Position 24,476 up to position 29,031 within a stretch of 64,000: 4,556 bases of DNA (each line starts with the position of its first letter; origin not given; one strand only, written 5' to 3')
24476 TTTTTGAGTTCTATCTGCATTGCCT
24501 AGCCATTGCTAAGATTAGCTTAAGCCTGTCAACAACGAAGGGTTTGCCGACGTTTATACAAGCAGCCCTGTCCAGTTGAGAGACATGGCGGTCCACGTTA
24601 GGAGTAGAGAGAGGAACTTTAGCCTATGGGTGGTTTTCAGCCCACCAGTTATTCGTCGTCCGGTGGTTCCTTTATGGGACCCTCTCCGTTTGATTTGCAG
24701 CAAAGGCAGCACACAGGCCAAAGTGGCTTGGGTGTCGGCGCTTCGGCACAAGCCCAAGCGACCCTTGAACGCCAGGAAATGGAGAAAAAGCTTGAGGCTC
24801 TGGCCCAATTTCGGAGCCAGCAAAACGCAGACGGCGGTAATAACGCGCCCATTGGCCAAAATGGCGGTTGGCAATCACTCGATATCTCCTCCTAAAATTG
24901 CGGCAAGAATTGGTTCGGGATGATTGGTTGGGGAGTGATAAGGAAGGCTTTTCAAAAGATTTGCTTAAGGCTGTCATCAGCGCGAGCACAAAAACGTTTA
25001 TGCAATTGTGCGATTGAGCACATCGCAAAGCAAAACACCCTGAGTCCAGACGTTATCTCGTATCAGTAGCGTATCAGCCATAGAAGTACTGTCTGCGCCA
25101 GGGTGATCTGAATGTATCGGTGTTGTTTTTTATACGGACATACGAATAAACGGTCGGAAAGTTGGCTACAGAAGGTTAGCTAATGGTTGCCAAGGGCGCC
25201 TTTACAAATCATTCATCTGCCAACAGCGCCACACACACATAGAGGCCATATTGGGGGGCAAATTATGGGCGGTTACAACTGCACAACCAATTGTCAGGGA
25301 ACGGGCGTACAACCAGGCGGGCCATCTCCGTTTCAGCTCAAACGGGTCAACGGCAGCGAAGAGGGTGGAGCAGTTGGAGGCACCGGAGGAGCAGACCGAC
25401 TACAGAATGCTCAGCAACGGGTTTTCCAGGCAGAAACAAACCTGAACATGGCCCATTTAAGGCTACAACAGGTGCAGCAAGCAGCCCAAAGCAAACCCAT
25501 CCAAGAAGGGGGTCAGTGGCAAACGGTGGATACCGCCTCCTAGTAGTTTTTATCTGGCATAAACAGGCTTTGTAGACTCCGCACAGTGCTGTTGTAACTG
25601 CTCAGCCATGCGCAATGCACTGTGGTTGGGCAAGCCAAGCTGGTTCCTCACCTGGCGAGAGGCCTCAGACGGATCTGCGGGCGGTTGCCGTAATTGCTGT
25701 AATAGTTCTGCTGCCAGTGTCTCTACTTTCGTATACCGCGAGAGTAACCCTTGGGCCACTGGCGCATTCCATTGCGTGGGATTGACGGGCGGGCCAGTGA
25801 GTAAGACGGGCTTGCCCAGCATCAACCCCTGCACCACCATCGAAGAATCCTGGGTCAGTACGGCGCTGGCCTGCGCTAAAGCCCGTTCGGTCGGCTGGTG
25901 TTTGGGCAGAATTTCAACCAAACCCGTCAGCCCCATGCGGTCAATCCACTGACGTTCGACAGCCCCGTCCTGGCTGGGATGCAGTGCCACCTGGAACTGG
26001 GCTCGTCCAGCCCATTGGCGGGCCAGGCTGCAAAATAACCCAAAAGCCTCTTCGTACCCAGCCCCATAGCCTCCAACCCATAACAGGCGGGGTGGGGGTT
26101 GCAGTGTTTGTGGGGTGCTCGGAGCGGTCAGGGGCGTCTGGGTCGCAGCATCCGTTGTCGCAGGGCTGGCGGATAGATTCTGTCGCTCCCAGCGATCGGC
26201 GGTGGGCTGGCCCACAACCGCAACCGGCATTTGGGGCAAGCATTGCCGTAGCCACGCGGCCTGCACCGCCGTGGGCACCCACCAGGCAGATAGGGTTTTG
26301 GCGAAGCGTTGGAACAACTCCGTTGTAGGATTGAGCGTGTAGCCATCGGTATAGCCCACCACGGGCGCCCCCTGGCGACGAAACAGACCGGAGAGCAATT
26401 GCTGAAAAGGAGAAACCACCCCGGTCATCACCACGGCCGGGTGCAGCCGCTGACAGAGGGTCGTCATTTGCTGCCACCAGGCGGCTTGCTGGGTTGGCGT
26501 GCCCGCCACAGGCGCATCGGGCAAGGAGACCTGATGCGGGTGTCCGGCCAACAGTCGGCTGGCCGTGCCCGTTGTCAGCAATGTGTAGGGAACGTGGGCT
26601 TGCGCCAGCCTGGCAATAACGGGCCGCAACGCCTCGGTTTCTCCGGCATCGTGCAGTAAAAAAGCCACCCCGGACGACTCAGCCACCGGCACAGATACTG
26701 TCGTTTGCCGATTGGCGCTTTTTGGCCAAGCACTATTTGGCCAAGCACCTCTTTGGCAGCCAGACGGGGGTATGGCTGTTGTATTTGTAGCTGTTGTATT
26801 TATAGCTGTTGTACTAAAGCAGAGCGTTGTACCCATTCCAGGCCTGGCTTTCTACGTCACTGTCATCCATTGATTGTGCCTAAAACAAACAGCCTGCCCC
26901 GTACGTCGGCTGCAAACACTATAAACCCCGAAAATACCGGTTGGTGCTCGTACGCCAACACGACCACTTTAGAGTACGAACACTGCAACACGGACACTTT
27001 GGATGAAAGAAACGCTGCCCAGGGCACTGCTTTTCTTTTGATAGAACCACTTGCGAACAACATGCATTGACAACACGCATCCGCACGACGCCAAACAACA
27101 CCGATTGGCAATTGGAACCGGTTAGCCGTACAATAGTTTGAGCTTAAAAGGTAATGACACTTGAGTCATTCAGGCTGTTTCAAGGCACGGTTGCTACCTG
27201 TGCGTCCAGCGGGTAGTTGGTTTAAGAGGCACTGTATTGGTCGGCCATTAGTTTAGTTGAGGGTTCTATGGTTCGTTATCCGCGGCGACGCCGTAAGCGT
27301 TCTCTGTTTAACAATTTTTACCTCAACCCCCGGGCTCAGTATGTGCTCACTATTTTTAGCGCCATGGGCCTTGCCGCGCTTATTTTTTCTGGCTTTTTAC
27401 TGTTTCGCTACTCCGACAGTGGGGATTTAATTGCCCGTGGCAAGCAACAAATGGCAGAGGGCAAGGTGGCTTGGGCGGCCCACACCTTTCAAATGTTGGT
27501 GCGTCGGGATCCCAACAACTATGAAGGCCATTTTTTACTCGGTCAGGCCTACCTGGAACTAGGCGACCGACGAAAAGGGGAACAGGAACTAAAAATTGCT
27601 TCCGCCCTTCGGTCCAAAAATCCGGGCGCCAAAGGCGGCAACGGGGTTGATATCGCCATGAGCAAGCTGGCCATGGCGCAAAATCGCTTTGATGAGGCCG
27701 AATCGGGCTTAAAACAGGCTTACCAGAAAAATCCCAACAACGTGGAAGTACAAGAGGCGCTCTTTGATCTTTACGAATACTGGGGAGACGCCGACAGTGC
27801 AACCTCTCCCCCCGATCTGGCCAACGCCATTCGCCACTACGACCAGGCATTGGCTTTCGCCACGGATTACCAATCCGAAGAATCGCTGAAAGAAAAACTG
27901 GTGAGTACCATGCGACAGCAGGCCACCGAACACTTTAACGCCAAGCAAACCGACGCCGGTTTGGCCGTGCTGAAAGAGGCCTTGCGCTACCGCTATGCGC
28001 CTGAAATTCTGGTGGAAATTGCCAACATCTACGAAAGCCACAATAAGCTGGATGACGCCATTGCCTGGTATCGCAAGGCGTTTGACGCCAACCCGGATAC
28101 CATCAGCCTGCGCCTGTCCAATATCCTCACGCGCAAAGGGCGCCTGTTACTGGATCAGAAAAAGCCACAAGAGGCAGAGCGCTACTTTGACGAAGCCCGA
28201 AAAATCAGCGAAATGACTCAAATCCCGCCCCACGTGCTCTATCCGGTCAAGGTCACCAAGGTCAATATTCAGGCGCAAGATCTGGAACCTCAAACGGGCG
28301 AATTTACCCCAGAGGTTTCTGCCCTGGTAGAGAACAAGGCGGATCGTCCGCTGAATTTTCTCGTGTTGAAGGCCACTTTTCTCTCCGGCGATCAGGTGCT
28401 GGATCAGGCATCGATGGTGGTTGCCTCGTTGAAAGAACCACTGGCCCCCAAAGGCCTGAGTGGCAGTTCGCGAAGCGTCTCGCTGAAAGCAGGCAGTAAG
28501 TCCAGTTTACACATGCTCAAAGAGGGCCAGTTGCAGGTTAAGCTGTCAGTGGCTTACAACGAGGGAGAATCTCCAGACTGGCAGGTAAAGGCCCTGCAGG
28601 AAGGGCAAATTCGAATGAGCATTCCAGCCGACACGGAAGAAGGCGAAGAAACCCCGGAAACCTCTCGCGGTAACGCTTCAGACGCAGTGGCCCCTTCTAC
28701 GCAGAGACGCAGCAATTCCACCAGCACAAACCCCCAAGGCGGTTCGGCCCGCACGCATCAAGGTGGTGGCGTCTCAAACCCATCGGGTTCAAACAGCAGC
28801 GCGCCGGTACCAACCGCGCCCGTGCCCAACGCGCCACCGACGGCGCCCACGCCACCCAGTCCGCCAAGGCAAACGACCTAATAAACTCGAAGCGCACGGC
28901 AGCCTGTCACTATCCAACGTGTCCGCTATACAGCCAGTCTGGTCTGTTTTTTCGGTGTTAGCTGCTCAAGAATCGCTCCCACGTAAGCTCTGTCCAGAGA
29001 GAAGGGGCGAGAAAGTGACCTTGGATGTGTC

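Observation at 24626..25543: Tandem pair of paralogous small Gly/Gln-rich proteins of unknown function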

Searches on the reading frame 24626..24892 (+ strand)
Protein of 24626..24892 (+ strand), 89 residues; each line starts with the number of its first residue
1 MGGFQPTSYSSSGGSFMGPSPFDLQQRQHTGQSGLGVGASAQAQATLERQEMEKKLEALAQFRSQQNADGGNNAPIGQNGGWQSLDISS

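Call 4: search_protein_families(library=pfam, proteins=[window:24626-24892:+], max_evalue=0.1)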
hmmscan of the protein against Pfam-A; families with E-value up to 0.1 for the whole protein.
seq(89 aa): 0 families

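Call 8: find_homologous_proteins(query=A1, max_evalue=0.01)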
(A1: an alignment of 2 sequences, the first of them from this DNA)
Query A1 (2 sequences) (89 aa, profile of the alignment): 2 proteins with E <= 0.01 among 37 candidates.
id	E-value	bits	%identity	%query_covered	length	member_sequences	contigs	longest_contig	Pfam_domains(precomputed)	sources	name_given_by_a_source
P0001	8.0e-45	169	29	100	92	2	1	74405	-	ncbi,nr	ncbi:MAG: hypothetical protein SFZ03_08070 [Candidatus Melainabacteria bacterium]|nr:hypothetical pr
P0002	4.2e-40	154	100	100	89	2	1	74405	-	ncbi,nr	ncbi:MAG: hypothetical protein SFZ03_08065 [Candidatus Melainabacteria bacterium]|nr:hypothetical pr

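Call 11: find_related_loci(query=A1, collection=genome_contigs, flank=8000)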
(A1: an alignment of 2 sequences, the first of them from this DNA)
Query A1 (89 aa) in genome_contigs; peptide patterns used: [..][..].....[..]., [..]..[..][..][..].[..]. (x = any residue, [..] = any of these).
40 stretches matched a pattern, but none encodes a relative of the query by tblastn (E <= 1e-3).

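Call 17: search_protein_representatives(alignment_id=A1)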
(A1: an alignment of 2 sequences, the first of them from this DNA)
Query: 2 sequences, 92 profile positions. Proteins with E-value up to 0.001 (for the whole library): 3; up to 1e-10: 2; up to 1e-30: 2. The best 3 are listed.
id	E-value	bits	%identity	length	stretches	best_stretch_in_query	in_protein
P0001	2.5e-45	169.1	-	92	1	1-92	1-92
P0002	1.3e-40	154.0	-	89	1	1-92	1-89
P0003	3.3e-05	40.5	-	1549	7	15-67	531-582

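Call 19: find_encoding_contigs(protein=P0002, flank=10000, max_places=5)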
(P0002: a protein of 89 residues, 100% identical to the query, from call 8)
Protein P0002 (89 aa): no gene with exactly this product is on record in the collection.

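Call 20: find_related_loci(query=A1, collection=metagenome_contigs, flank=8000)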
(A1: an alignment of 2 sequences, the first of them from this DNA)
Query A1 (89 aa) in metagenome_contigs; peptide patterns used: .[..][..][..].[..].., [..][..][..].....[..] (x = any residue, [..] = any of these).
329 stretches matched a pattern, but none encodes a relative of the query by tblastn (E <= 1e-3).

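Call 24: search_protein_families(library=ncbifam, proteins=[P0002, P0001], max_evalue=1)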
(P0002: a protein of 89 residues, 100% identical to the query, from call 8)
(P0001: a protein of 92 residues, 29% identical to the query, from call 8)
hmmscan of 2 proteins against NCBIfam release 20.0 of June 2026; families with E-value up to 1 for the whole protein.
P0002 (89 aa): 0 families

P0001 (92 aa): 0 families

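Call 25: search_solved_structures(query=A1, max_evalue=10)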
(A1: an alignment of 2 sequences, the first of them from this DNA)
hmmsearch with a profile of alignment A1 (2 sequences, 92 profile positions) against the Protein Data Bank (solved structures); distinct sequences matched with E-value up to 10: 4.
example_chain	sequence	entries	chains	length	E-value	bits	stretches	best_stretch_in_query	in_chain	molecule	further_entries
2qdq_A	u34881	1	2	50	1.1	13.2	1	36-70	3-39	Talin-1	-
2v7q_J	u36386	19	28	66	1.4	12.8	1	33-72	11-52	ATPASE INHIBITOR | ATPase inhibitor, mitochondrial | ATP synthase inhibitor protein IF1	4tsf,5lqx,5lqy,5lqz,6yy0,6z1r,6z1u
1gmj_A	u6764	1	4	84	2.5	12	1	33-73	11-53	ATPASE INHIBITOR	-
1ohh_H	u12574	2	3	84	2.8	11.9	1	33-72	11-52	ATPase inhibitor, mitochondrial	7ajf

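Call 29: predict_structure(alignment_id=A1)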
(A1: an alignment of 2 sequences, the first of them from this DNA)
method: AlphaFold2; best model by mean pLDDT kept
length: 89 residues; sequences in the alignment: 2
mean_pLDDT: 58.3   pTM: 0.26
mean pLDDT of the five models: 58.3, 57.8, 57.0, 55.2, 50.7
residues with pLDDT >= 90: 0; 70-90: 20; 50-70: 41; < 50: 28
segments of 3 or more residues with pLDDT < 50: 10-14, 31-38, 73-82
pLDDT, mean of each block of 10 residues (from residue 1): 52 54 57 48 69 80 65 48 50
secondary structure, 60 per line:
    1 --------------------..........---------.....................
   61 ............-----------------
elements in order: H21-30 H40-72

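Call 43: predict_structure(alignment_id=A2)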
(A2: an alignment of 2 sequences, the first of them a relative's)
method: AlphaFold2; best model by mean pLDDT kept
length: 92 residues; sequences in the alignment: 2
mean_pLDDT: 57.1   pTM: 0.28
mean pLDDT of the five models: 57.1, 54.5, 53.9, 49.0, 45.1
residues with pLDDT >= 90: 0; 70-90: 19; 50-70: 46; < 50: 27
segments of 3 or more residues with pLDDT < 50: 1-3, 5-12, 14-18, 29-31
pLDDT, mean of each block of 10 residues (from residue 1): 46 47 51 48 59 77 75 56 56 50
secondary structure, 60 per line:
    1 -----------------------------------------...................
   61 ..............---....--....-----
elements in order: H42-74 E78-81 E84-87

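Call 44: search_protein_families(library=padloc, proteins=[P0002, P0001], max_evalue=1)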
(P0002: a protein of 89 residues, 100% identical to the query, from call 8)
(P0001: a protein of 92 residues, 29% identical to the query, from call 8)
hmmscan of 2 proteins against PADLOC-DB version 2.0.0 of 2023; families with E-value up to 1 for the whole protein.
P0002 (89 aa): 0 families

P0001 (92 aa): 0 families

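Call 45: search_protein_families(library=phrogs, proteins=[P0002, P0001], max_evalue=1)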
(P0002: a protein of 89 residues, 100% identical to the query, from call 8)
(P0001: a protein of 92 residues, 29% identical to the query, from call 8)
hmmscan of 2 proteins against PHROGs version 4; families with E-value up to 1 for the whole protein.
P0002 (89 aa): 0 families

P0001 (92 aa): 1 family
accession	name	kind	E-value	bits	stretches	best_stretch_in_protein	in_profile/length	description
phrog_1863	-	unknown function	0.26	12.2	1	44-73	65-94/97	-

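Call 46: find_related_loci(query=A1, collection=viral_contigs, flank=5000)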
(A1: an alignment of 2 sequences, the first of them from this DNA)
Query A1 (89 aa) in viral_contigs; peptide patterns used: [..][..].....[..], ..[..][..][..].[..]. (x = any residue, [..] = any of these).
29 stretches matched a pattern, but none encodes a relative of the query by tblastn (E <= 1e-3).

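Call 57: search_dna_similar(query=P0002, collection=plasmids, mode=protein, max_evalue=0.01, max_rows=10)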
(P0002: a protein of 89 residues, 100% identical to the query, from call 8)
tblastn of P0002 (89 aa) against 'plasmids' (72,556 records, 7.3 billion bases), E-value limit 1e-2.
No match.

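Call 58: search_dna_similar(query=P0001, collection=plasmids, mode=protein, max_evalue=0.01, max_rows=10)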
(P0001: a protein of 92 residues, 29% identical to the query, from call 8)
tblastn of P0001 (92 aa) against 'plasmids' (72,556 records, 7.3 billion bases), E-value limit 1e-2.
No match.

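Call 59: search_dna_similar(query=P0002, collection=phages, mode=protein, max_evalue=0.01, max_rows=10)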
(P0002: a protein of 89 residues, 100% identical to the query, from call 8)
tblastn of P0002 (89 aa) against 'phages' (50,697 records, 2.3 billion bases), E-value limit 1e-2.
No match.

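Call 60: search_dna_similar(query=P0001, collection=phages, mode=protein, max_evalue=0.01, max_rows=10)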
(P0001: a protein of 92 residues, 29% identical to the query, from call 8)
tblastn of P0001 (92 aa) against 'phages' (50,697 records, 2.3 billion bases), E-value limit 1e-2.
No match.

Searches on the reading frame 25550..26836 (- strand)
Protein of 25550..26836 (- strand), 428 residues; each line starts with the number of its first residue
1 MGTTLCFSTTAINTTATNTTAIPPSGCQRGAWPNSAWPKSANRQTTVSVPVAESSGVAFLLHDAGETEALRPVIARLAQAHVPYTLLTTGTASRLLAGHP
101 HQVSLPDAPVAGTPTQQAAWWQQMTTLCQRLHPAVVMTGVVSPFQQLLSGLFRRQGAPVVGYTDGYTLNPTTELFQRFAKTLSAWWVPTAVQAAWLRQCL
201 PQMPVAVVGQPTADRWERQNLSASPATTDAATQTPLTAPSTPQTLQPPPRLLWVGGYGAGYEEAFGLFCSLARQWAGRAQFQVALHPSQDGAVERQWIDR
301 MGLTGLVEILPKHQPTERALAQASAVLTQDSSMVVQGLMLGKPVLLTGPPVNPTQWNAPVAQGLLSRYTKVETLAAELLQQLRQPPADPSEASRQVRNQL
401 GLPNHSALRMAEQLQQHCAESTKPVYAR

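Call 4: search_protein_families(library=pfam, proteins=[window:25550-26836:-], max_evalue=0.1)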
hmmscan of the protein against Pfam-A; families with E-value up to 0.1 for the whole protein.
window:25550-26836:- (428 aa): 0 families

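Call 21: find_homologous_proteins(query=window:25550-26836:-, max_evalue=0.001)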
Query window:25550-26836:- (428 aa): 1 proteins with E <= 0.001 among 8000 candidates.
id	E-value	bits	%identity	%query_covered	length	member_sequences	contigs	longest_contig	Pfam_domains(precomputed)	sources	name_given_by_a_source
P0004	2.6e-247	839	100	88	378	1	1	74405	-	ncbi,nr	ncbi:MAG: hypothetical protein SFZ03_08075 [Candidatus Melainabacteria bacterium]|nr:hypothetical pr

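Call 24: search_protein_families(library=ncbifam, proteins=[window:25550-26836:-], max_evalue=1)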
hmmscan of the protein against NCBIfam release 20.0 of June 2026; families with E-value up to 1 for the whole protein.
window:25550-26836:- (428 aa): 1 family
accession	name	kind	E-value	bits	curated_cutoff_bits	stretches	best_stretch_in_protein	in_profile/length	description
NF040464.1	SCO3374_fam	subfamily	0.0077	16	110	1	43-121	39-118/165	SCO3374 family protein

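Call 44: search_protein_families(library=padloc, proteins=[window:25550-26836:-], max_evalue=1)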
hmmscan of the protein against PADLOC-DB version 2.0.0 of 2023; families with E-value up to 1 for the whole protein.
window:25550-26836:- (428 aa): 0 families

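Call 45: search_protein_families(library=phrogs, proteins=[window:25550-26836:-], max_evalue=1)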
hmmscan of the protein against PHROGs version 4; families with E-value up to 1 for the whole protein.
window:25550-26836:- (428 aa): 0 families

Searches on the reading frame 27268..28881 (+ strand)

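Call 4: search_protein_families(library=pfam, proteins=[window:27268-28881:+], max_evalue=0.1)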
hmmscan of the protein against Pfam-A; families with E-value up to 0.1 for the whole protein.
window:27268-28881:+ (537 aa): 24 families
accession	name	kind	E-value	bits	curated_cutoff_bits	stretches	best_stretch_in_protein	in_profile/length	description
PF07719.23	TPR_2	-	1.3e-18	65.9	27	2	245-277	1-33/34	Tetratricopeptide repeat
PF13432.12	TPR_16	-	6.3e-16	58.9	32.7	2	218-277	3-63/65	Tetratricopeptide repeat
PF00515.34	TPR_1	-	3.5e-14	52.3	27.8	2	246-277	2-33/34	Tetratricopeptide repeat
PF14559.12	TPR_19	-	1.4e-13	51.3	25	3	135-170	1-36/68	Tetratricopeptide repeat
PF13428.12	TPR_14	-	1.4e-13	50.5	23.5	2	130-166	6-42/44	Tetratricopeptide repeat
PF13431.12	TPR_17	-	8.2e-10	38.6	24.4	1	74-100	2-28/34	Tetratricopeptide repeat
PF13181.12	TPR_8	-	3.1e-09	36.7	25.7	1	246-277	2-33/34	Tetratricopeptide repeat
PF13414.12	TPR_11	-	7.7e-09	35.5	26.8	2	253-280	2-29/42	TPR repeat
PF13424.12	TPR_12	-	1.4e-08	35.2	30.1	1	246-315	4-76/77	Tetratricopeptide repeat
PF17874.7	TPR_MalT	-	1.2e-07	31.8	45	1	217-336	57-172/336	MalT-like TPR region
PF24575.1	TPR_Slam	-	6e-07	30.3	35.2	0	252-284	54-86/104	Surface lipoprotein assembly modifier, N-terminal TPR repeats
PF14863.12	Alkyl_sulf_dimr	-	4.1e-05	24.4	26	1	50-102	68-120/139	Alkyl sulfatase dimerisation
PF23914.1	TPR_CcmH_CycH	-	7e-05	23.1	42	1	79-165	44-127/158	Cytochrome c-type biogenesis protein H TPR domain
PF13176.12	TPR_7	-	0.00012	22.3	27.9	0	248-271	2-25/36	Tetratricopeptide repeat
PF25064.1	ARM_TT21_5th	-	0.00052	20.8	27.8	0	130-230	6-102/117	TT21 fifth ARM repeats domain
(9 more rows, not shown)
